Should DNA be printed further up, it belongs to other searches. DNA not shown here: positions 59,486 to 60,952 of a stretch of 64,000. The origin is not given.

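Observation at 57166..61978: Envelope operon: PDZ-decorated Omp85-like barrel, DUF4390-like protein and HAMP-PP2C phosphatase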

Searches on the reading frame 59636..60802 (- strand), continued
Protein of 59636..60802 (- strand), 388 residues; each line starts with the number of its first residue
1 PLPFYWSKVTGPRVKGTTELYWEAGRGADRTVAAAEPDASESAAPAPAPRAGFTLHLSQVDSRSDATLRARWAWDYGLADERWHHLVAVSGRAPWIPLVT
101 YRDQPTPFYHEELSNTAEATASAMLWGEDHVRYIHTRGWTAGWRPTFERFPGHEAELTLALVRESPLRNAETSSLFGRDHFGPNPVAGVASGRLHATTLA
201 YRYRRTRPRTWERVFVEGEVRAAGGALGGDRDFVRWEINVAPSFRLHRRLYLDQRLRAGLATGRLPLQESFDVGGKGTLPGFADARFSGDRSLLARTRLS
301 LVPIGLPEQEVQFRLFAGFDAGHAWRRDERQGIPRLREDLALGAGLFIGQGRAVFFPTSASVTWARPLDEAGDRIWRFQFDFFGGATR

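Call 62: find_encoding_contigs(protein=P0042, flank=10000, max_places=2)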
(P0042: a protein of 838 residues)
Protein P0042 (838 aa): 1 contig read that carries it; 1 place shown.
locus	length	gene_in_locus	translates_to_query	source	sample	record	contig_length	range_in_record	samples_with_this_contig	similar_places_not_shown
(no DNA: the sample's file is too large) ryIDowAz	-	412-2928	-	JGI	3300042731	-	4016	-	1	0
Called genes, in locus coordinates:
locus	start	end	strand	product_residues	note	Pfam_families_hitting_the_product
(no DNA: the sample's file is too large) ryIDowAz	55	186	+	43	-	-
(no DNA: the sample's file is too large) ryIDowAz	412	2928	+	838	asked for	PF00595:PDZ (faint), PF13180:PDZ_2, PF17820:PDZ_6 (weak)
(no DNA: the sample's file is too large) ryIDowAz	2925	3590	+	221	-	PF14334:DUF4390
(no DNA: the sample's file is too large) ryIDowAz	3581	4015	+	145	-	?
